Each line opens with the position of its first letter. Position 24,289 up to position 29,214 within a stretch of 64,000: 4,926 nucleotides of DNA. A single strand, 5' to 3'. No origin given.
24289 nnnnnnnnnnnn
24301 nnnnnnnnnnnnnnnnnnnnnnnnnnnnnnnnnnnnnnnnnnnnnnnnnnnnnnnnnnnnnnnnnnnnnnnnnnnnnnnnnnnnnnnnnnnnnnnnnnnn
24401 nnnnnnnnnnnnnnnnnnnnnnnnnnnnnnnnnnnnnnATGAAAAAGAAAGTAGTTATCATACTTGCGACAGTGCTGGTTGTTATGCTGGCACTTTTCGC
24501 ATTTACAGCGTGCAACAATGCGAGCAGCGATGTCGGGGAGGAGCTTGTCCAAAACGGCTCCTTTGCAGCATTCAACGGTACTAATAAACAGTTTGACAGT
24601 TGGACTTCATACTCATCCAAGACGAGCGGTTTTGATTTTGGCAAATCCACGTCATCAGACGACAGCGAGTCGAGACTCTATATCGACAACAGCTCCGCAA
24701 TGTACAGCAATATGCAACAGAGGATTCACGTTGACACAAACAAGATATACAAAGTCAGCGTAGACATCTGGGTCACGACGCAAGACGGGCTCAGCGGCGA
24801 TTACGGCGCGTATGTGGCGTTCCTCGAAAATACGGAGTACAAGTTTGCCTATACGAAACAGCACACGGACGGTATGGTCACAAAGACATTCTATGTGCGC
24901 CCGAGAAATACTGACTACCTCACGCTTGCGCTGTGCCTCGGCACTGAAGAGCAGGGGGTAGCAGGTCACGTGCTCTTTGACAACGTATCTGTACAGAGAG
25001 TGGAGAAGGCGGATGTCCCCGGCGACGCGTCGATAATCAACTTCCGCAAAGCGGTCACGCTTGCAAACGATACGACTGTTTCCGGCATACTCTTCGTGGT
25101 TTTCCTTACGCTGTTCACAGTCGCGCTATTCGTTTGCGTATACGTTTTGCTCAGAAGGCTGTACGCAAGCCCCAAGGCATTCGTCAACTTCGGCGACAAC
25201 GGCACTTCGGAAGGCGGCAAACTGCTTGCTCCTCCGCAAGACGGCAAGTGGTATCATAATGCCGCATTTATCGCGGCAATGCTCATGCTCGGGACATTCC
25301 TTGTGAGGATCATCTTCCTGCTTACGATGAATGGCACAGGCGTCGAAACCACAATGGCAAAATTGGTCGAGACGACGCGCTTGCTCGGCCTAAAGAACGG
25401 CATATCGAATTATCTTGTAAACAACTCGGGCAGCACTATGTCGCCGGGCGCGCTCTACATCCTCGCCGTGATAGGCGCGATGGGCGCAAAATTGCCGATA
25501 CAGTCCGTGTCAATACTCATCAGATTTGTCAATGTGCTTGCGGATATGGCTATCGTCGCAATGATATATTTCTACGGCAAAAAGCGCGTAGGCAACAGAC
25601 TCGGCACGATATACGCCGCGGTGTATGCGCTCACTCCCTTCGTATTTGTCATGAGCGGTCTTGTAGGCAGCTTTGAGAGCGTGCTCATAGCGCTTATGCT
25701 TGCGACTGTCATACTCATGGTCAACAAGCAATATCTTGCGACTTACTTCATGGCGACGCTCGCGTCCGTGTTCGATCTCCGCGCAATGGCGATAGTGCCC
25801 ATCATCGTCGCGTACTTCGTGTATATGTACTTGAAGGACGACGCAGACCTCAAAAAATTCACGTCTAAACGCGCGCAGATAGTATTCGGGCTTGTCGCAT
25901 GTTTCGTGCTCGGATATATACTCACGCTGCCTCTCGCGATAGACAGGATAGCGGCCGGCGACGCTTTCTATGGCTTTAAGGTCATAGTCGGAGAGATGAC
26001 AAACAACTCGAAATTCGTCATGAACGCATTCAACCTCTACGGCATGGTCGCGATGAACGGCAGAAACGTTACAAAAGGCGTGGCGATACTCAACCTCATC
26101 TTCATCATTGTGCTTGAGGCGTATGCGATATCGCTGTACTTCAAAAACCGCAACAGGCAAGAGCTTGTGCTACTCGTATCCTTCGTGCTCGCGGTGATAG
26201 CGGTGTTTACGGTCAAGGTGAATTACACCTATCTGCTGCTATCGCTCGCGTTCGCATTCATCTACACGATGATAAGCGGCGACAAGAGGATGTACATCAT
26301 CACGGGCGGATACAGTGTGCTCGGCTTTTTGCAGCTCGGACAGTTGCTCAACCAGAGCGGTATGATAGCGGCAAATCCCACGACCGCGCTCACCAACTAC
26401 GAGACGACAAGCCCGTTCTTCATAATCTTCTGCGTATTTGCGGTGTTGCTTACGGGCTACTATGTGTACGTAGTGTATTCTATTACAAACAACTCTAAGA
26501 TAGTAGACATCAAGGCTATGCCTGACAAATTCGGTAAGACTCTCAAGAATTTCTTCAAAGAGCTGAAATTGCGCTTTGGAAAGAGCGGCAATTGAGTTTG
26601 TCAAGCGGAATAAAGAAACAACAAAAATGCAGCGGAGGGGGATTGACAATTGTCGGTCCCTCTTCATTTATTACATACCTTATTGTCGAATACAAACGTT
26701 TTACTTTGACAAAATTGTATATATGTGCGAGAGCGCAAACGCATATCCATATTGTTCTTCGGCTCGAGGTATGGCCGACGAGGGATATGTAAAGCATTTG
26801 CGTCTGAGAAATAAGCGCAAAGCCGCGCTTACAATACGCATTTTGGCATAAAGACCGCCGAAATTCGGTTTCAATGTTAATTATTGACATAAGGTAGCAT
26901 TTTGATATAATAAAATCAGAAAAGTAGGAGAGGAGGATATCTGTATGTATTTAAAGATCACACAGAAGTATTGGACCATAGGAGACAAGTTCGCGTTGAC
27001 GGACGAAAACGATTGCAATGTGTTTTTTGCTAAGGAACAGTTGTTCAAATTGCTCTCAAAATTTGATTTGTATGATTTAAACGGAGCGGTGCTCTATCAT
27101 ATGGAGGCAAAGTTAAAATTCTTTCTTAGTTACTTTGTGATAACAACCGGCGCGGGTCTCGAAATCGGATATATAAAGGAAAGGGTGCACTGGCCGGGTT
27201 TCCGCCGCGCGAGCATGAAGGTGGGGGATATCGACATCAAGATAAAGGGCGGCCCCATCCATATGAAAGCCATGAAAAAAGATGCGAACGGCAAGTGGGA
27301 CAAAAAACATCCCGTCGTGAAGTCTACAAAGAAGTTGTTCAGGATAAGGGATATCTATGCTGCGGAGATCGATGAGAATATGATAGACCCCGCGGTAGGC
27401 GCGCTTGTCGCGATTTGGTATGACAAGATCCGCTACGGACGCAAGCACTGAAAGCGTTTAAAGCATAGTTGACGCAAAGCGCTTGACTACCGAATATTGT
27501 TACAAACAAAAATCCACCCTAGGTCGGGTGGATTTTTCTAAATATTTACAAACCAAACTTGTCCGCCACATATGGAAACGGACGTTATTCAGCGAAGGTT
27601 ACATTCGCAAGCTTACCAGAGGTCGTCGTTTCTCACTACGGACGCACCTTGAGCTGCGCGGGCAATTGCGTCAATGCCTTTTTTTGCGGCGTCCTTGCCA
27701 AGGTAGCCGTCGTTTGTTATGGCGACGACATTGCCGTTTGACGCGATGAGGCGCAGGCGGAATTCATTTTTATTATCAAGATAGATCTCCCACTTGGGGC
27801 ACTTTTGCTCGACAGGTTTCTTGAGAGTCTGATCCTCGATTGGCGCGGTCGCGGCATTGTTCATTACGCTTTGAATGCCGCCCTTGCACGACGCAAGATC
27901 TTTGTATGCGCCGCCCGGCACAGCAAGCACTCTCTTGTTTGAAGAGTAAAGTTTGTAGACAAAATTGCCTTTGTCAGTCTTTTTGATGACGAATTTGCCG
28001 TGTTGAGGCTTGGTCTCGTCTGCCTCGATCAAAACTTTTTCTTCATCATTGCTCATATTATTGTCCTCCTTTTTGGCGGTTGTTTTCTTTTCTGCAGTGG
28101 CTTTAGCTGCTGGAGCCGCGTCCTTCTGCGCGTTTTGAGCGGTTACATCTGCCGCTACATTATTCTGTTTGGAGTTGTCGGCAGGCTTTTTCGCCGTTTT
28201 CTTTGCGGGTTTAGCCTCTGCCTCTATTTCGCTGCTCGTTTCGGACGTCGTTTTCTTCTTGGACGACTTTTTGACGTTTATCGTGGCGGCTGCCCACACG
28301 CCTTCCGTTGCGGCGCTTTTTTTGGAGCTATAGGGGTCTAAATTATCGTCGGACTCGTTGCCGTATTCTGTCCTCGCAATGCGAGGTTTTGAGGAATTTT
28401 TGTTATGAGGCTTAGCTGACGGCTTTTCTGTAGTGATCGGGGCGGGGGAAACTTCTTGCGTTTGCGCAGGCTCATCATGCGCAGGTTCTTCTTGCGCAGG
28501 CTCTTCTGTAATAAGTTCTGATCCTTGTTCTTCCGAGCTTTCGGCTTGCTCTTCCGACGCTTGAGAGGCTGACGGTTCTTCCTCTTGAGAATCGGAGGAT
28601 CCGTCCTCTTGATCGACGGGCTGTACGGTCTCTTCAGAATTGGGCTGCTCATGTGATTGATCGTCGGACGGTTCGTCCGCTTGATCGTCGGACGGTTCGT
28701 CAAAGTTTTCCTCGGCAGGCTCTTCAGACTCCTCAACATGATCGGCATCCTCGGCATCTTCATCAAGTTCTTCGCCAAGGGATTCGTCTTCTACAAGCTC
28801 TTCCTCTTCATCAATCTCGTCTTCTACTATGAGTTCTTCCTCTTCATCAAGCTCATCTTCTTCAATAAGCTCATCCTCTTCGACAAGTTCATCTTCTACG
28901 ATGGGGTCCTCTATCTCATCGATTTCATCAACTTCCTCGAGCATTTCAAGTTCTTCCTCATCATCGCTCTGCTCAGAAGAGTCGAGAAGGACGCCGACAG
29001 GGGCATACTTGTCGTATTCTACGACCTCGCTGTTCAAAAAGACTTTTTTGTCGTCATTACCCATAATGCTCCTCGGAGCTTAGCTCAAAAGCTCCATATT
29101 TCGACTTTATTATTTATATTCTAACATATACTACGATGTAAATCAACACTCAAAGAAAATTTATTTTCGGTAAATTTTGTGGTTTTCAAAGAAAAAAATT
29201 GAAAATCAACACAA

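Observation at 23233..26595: Essential rplS is bracketed by a ~460-nt direct repeat shared by two paralogous surface-protein genes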

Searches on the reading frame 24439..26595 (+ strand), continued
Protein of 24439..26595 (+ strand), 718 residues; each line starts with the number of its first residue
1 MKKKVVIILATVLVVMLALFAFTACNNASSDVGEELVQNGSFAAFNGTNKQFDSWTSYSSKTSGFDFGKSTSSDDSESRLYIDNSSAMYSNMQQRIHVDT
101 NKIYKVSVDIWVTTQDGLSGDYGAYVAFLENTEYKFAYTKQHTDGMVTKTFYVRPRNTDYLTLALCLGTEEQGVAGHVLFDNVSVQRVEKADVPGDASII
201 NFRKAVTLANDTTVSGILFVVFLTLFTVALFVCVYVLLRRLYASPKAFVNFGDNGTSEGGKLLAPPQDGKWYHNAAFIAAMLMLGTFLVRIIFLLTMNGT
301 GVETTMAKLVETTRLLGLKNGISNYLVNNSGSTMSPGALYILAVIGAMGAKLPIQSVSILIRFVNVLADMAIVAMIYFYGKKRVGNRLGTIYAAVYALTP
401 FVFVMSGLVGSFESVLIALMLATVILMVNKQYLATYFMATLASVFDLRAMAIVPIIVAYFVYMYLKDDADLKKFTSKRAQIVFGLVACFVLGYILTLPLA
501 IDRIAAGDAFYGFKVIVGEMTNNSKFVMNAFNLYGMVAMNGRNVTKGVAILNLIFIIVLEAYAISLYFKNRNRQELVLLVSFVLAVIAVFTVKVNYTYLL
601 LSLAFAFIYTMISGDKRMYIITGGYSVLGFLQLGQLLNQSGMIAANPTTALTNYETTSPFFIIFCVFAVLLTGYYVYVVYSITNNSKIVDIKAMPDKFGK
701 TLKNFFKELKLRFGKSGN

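Call 41: fold_search(model_id=the predicted structure, library=pdb)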
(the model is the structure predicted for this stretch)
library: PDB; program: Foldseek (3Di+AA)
matches with E <= 10: 1015; with E <= 0.001: 32
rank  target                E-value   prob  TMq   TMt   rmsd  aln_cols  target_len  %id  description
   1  4d0q                  1.2e-06  1.00  0.18  0.73   3.9       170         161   16  Hyaluronan Binding Module of the Streptococcal Pneumoniae Hyaluronate Lyase (released 2014-08-06)
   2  7xyc_A                3.6e-05  1.00  0.16  0.19   6.0       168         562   14  CryoEM structure of Klebsiella phage Kp7 type II tail fiber gp52 in vitro (released 2023-06-07)
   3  9qxq                  6.5e-05  1.00  0.15  0.11   3.8       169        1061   16  native structure of full-length pesticidal protein Cry1Ca18 at pH9, from crystals formed in vivo (released 2026-02-11)
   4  9h99                  6.8e-05  1.00  0.15  0.11   3.8       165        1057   17  Native structure of the full-length pesticidal protein Cry1Ca18 at pH7, from crystals formed in vivo (released 2025-11-12)
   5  4w8j                  9.1e-05  1.00  0.16  0.11   3.6       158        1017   18  Structure of the full-length insecticidal protein Cry1Ac reveals intriguing details of toxin packaging into in vivo form (released 2014-09-17)
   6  2zex_A                1.1e-04  1.00  0.17  0.70   4.6       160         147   14  Family 16 carbohydrate binding module (released 2008-03-04)
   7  2y64_A                1.1e-04  1.00  0.17  0.63   5.3       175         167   12  Xylopentaose binding mutated (X-2 L110F) CBM4-2 Carbohydrate Binding Module from a Thermostable Rhodothermus marinus X (released 2012-03-07)
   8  8w7n                  1.2e-04  1.00  0.16  0.12   3.8       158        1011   16  Crystal structure of the in-cell Cry1Aa purified from Bacillus thuringiensis (released 2024-03-06)
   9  1gui_A                2.1e-04  1.00  0.16  0.67   5.4       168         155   19  CBM4 structure and function (released 2002-09-26)
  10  8ic1_A                2.6e-04  1.00  0.17  0.24   5.0       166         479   15  endo-alpha-D-arabinanase EndoMA1 D51N mutant from Microbacterium arabinogalactanolyticum in complex with arabinooligos (released 2023-08-16)
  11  8hhv_A                2.7e-04  1.00  0.17  0.25   4.6       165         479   16  endo-alpha-D-arabinanase EndoMA1 from Microbacterium arabinogalactanolyticum (released 2023-08-16)
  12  2y6j                  2.7e-04  1.00  0.18  0.65   5.0       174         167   12  X-2 engineered mutated CBM4-2 Carbohydrate Binding Module from a Thermostable Rhodothermus marinus Xylanase (released 2012-03-07)
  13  2xon_L                3.5e-04  1.00  0.16  0.63   5.1       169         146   14  Structure of TmCBM61 in complex with beta-1,4-galactotriose at 1.4 A resolution (released 2010-09-08)
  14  8iqe_C                3.5e-04  1.00  0.16  0.20   5.4       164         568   16  Crystal structure of tetrameric K2-2 TSP (released 2024-02-21)
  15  2zey_A                3.8e-04  1.00  0.17  0.71   4.6       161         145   14  Family 16 carbohydrate binding module (released 2008-03-04)
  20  9wno_A                5.3e-04  1.00  0.40  0.65   6.3       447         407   15  Cryo-EM structure of Candida glabrata GPI mannosyltransferase I bound to Dol-P-Man (released 2025-12-03)
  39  6snh_X                1.5e-03  1.00  0.39  0.56   9.4       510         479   12  Cryo-EM structure of yeast ALG6 in complex with 6AG9 Fab and Dol25-P-Glc (released 2020-03-11)
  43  2zex_B                1.9e-03  1.00  0.17  0.70   4.9       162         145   14  Family 16 carbohydrate binding module (released 2008-03-04)
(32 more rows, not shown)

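Call 42: search_protein_families(library=pfam, alignment_id=A1, max_evalue=0.01)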
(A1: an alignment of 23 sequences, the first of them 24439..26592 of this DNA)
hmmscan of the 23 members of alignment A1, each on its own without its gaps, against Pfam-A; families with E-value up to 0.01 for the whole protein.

A. member 1, window:24439-26592:+ (718 aa): 2 families
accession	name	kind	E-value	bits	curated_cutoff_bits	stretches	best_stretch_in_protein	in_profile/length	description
PF04415.17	DUF515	-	0.0069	15.3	29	0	2-77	28-101/449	Protein of unknown function (DUF515)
PF22637.2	CBM_4_9_1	-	0.0082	16.9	27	0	37-130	1-92/148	BppA domain 1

B. families by the number of members that match (of 23 scanned): 9 families
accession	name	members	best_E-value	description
PF22637.2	CBM_4_9_1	11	4e-07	BppA domain 1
PF13231.12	PMT_2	9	0.00011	Dolichyl-phosphate-mannose-protein mannosyltransferase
PF02018.23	CBM_4_9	7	2.6e-06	Carbohydrate binding domain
PF11820.13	DUF3339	2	0.0043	Protein of unknown function (DUF3339)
PF11857.13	DUF3377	1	0.0038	Domain of unknown function (DUF3377)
PF08308.17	PEGA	1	0.0043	PEGA domain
PF04415.17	DUF515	1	0.0069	Protein of unknown function (DUF515)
PF16475.10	DUF5052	1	0.0085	Domain of unknown function (DUF5052)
PF06728.19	PIG-U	1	0.0093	GPI transamidase subunit PIG-U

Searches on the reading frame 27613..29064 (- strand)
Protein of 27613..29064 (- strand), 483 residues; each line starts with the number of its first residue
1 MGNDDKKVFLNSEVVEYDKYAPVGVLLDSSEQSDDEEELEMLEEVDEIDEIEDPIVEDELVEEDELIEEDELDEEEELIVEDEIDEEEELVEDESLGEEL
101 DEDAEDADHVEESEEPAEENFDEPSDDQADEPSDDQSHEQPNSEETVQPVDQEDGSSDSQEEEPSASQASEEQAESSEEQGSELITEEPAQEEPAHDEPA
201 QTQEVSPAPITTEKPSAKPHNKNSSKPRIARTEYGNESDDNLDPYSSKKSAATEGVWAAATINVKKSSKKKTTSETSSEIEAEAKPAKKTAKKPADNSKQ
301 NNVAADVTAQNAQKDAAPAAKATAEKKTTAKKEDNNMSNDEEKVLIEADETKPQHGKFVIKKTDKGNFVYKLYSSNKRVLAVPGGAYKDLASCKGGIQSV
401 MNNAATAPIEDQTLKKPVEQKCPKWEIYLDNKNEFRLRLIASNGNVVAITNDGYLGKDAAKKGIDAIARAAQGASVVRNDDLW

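Call 25: search_protein_families(library=ncbifam, proteins=[window:27613-29064:-], max_evalue=0.1)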
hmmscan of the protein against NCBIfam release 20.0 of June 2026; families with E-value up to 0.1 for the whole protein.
window:27613-29064:- (483 aa): 1 family
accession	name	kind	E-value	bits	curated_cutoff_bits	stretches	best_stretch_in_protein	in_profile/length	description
NF041908.1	HVO_2922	equivalog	2.1e-21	75.7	90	2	424-476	2-54/54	HVO_2922 family protein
